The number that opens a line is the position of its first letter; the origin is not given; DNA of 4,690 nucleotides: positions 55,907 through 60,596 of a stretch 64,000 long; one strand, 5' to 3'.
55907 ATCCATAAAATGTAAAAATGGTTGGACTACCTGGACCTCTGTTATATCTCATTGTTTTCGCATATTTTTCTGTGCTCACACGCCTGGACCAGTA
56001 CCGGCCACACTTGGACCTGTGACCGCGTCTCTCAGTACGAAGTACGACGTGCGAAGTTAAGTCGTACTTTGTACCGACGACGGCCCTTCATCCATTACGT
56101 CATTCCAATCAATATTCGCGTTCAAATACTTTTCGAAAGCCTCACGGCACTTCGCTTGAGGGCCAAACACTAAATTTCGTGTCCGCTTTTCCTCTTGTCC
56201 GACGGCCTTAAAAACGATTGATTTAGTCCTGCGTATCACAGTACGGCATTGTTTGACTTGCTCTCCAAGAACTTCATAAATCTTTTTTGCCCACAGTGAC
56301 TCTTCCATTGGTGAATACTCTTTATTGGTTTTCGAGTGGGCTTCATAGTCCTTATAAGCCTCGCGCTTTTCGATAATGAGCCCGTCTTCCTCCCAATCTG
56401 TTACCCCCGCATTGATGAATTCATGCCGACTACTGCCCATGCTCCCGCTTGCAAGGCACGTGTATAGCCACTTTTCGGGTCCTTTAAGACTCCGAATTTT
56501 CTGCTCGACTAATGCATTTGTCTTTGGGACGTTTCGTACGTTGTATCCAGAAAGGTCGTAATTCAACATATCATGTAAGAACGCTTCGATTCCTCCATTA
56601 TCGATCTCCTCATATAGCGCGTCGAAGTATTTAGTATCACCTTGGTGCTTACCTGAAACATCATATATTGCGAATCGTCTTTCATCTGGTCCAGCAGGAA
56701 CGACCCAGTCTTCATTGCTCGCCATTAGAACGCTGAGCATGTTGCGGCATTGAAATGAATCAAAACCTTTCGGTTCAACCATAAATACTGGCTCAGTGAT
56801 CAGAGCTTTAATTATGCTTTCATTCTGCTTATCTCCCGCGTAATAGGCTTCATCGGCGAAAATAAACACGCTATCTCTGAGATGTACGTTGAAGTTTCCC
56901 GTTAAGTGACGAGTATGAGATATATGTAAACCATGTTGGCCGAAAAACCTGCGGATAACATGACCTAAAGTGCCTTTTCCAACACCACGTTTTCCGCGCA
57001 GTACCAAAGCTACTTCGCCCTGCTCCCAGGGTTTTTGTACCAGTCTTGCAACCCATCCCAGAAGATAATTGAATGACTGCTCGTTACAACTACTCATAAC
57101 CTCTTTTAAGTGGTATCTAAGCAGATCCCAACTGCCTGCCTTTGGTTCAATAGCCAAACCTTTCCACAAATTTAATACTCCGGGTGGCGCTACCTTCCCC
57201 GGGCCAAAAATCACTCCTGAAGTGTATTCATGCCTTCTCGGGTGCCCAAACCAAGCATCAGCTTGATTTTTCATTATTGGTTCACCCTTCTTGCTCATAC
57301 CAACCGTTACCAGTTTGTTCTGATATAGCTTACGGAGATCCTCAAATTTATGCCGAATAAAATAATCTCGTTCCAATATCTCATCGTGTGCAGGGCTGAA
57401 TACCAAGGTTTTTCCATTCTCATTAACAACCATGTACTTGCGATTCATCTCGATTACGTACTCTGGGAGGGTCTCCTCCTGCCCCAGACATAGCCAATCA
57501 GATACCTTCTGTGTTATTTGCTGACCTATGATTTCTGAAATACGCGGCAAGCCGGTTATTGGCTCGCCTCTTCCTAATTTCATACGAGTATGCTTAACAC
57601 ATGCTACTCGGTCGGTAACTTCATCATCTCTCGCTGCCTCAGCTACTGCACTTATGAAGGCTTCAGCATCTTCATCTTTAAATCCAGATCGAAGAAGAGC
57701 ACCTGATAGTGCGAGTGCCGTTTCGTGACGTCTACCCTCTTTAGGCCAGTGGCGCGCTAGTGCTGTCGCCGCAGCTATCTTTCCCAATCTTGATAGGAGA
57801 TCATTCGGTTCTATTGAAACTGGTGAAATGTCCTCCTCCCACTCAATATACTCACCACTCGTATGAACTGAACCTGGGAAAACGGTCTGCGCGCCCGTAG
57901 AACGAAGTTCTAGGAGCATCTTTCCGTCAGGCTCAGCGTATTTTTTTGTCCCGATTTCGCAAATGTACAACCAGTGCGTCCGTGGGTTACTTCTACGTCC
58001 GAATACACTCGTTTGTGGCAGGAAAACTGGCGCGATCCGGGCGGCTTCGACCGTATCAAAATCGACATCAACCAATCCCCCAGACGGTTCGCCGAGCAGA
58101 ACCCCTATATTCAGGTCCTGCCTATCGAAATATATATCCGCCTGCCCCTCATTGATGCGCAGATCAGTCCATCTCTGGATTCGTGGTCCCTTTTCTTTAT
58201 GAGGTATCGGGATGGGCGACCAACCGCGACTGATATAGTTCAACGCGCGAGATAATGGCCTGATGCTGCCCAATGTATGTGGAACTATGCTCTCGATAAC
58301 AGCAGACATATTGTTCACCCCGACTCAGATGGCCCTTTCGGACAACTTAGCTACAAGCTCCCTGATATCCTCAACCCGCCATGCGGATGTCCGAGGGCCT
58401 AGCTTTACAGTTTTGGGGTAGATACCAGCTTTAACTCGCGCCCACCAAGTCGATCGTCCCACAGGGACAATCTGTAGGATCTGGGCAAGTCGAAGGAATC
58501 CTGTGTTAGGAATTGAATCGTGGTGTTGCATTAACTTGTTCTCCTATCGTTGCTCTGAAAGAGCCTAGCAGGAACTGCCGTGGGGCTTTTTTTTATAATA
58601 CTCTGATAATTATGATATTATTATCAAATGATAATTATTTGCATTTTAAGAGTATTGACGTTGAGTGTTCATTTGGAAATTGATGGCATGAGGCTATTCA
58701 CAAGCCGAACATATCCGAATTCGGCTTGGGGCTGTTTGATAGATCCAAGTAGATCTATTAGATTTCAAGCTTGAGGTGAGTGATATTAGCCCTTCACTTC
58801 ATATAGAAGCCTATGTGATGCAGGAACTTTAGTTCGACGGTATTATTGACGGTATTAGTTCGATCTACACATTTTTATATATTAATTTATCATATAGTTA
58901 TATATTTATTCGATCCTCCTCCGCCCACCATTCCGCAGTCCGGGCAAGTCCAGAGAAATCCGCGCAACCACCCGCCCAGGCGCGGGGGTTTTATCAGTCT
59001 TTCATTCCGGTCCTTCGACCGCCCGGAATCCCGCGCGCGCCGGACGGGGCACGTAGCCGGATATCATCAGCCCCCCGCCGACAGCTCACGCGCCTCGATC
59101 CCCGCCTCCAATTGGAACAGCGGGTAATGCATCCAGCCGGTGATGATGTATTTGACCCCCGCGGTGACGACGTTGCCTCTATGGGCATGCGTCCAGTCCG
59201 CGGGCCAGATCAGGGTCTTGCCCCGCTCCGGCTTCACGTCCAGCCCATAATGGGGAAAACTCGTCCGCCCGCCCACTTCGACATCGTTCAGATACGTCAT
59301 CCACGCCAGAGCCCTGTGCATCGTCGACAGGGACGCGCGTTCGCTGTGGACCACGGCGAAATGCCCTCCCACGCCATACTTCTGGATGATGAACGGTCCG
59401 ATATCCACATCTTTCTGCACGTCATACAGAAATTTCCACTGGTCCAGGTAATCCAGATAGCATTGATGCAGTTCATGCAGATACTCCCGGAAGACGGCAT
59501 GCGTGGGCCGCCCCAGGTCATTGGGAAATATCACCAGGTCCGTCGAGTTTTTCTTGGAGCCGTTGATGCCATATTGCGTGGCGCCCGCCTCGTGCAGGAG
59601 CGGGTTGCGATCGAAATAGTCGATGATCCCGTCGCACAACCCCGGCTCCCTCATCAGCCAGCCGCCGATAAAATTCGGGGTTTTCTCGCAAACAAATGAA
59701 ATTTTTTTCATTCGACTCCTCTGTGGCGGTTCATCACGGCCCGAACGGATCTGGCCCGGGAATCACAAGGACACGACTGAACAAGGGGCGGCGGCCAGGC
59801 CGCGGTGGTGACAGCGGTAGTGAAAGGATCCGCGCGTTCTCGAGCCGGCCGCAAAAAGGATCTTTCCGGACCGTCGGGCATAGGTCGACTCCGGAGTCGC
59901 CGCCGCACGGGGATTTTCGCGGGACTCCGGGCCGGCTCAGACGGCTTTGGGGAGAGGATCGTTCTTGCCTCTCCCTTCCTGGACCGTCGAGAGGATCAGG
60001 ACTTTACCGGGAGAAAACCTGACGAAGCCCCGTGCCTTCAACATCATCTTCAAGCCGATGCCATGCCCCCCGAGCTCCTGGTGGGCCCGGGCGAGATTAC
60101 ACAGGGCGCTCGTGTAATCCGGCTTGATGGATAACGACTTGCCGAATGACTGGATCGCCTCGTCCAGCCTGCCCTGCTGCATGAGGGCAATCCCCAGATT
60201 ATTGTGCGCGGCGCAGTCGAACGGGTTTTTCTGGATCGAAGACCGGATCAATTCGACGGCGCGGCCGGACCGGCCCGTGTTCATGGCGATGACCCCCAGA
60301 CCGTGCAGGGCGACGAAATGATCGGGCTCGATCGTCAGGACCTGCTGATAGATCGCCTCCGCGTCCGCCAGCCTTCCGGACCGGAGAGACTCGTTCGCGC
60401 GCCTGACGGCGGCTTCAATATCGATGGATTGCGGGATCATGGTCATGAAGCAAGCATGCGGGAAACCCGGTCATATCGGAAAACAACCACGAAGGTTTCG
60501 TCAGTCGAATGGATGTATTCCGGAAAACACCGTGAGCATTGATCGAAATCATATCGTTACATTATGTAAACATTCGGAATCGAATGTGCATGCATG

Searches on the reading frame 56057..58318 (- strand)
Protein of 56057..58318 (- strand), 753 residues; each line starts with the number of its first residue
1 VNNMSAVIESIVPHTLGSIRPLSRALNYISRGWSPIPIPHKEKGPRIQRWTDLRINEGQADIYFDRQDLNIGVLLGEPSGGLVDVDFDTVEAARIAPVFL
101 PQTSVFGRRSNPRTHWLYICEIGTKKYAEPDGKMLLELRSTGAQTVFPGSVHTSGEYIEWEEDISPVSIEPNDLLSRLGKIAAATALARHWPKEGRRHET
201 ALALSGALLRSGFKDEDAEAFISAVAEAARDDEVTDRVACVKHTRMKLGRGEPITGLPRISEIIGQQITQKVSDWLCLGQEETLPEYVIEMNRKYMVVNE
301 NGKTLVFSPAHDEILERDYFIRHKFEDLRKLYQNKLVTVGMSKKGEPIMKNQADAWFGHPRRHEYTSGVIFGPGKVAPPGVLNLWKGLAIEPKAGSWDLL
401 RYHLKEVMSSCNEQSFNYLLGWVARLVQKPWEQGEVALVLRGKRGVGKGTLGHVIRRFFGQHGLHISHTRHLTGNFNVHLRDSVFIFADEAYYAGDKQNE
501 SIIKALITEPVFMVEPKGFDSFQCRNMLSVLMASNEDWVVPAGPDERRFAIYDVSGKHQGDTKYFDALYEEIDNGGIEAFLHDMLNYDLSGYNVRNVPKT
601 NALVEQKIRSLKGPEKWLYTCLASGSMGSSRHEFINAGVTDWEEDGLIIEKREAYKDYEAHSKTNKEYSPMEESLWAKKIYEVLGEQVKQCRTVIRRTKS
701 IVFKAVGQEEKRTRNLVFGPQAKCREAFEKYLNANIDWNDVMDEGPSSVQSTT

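Call 23: search_protein_families(library=pfam, proteins=[window:56057-58318:-], max_evalue=0.001)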
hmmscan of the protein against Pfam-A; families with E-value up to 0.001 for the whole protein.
window:56057-58318:- (753 aa): 2 families
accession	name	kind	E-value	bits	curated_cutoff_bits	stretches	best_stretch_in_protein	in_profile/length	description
PF19263.5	DUF5906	-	3.7e-20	73.1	27.6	1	440-548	1-114/114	Family of unknown function (DUF5906)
PF09250.16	Prim-Pol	-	4.7e-12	47.1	22.8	1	25-165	1-150/158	Bifunctional DNA primase/polymerase, N-terminal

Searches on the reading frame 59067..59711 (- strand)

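Call 23: search_protein_families(library=pfam, proteins=[window:59067-59711:-], max_evalue=0.001)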
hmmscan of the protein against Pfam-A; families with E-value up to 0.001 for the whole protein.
window:59067-59711:- (214 aa): 1 family
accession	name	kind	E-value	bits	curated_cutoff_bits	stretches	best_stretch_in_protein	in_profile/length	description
PF13640.12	2OG-FeII_Oxy_3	-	5.9e-11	43.6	27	1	109-195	3-98/98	2OG-Fe(II) oxygenase superfamily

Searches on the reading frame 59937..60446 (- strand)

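Call 23: search_protein_families(library=pfam, proteins=[window:59937-60446:-], max_evalue=0.001)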
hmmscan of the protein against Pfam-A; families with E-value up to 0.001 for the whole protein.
window:59937-60446:- (169 aa): 18 families
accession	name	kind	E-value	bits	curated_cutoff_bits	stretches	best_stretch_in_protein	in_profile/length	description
PF07719.23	TPR_2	-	3e-19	67.9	27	1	79-111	2-34/34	Tetratricopeptide repeat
PF00515.34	TPR_1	-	7.6e-18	64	27.8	1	80-111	3-34/34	Tetratricopeptide repeat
PF13431.12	TPR_17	-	2.9e-16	58.7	24.4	1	68-99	3-34/34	Tetratricopeptide repeat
PF14559.12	TPR_19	-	2.9e-15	56.8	25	2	21-80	2-60/68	Tetratricopeptide repeat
PF13181.12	TPR_8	-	1.6e-14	53.2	25.7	1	80-111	3-34/34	Tetratricopeptide repeat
PF13414.12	TPR_11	-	3.3e-14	52.7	26.8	1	87-126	3-42/42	TPR repeat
PF13432.12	TPR_16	-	6e-14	52.6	32.7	2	51-109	4-62/65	Tetratricopeptide repeat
PF13176.12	TPR_7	-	2.5e-11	43.2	27.9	0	80-112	1-33/36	Tetratricopeptide repeat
PF13428.12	TPR_14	-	6.5e-11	42.2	23.5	0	82-121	5-44/44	Tetratricopeptide repeat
PF13374.12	TPR_10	-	9e-11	41.9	27.5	0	82-107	6-31/42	Tetratricopeptide repeat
PF13424.12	TPR_12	-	1.5e-10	41.6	30.1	1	78-128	3-61/77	Tetratricopeptide repeat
PF07721.20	TPR_4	-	3.4e-07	30.7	27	0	79-97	2-20/26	Tetratricopeptide repeat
PF23914.1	TPR_CcmH_CycH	-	3.6e-07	30.6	42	1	67-121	39-93/158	Cytochrome c-type biogenesis protein H TPR domain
PF24575.1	TPR_Slam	-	1.4e-06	29.1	35.2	0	31-89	36-92/104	Surface lipoprotein assembly modifier, N-terminal TPR repeats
PF13371.12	TPR_9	-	6.4e-05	23.3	35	0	51-111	2-62/73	Tetratricopeptide repeat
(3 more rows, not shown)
